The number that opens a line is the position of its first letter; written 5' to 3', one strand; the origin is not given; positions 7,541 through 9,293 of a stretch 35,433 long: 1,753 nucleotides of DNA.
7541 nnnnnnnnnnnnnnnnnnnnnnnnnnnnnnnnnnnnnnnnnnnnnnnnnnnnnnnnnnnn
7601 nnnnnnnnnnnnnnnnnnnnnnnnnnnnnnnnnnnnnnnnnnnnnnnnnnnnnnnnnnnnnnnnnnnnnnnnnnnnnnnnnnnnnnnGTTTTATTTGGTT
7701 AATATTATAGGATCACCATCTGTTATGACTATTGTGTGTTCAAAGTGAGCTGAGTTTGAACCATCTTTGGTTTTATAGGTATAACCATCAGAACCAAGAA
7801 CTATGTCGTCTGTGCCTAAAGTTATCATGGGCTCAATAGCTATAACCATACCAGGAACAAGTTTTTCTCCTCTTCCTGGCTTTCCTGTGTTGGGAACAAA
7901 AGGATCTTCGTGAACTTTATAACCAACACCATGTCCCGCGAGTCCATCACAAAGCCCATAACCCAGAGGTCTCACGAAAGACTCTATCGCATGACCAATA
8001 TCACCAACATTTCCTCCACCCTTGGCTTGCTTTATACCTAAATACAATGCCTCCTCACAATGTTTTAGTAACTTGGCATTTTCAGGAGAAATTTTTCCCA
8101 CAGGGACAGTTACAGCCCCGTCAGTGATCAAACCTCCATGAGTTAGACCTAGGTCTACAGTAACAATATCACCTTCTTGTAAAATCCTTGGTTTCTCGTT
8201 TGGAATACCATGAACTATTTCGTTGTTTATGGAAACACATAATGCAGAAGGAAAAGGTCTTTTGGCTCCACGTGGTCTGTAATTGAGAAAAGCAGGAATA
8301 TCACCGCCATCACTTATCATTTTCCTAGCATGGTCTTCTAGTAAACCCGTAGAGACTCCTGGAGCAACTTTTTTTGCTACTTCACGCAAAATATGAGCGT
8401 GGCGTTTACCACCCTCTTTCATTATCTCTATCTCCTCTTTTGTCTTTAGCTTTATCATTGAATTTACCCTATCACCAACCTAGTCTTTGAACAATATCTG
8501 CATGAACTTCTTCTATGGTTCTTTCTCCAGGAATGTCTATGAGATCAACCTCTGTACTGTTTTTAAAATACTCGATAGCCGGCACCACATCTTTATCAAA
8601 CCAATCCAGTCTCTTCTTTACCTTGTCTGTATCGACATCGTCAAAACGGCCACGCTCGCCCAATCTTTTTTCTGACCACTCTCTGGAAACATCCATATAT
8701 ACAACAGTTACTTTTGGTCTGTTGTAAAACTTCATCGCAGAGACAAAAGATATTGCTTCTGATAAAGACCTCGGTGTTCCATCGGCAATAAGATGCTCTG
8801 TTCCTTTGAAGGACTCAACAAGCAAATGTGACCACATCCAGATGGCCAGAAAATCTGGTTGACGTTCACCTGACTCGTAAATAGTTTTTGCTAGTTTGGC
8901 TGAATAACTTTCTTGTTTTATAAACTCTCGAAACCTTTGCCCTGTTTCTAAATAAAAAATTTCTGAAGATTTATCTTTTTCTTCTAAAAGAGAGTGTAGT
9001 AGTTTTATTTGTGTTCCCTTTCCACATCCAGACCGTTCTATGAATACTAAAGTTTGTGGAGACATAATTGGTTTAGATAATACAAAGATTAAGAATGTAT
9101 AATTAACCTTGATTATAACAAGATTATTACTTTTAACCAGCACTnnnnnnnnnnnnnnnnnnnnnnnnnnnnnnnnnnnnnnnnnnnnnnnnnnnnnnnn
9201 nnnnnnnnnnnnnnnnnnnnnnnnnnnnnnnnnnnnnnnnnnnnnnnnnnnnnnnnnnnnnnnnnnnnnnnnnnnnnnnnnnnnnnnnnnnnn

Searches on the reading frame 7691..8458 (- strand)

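Call 15: search_protein_families(library=pfam, proteins=[window:7691-8458:-], max_evalue=0.001)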
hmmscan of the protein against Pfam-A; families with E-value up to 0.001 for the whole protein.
window:7691-8458:- (255 aa): 1 family
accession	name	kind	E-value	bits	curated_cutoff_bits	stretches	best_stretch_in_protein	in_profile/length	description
PF00557.29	Peptidase_M24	-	9.1e-43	146.9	23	1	11-247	1-208/208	Metallopeptidase family M24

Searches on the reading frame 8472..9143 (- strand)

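Call 15: search_protein_families(library=pfam, proteins=[window:8472-9143:-], max_evalue=0.001)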
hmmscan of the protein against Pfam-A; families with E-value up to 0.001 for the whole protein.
window:8472-9143:- (223 aa): 2 families
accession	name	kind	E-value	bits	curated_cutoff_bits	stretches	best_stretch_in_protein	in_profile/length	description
PF00406.28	ADK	-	1.4e-17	64.7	26.8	1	38-196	5-149/151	Adenylate kinase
PF13207.12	AAA_17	-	1.9e-06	28.6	27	1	38-173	4-132/136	AAA domain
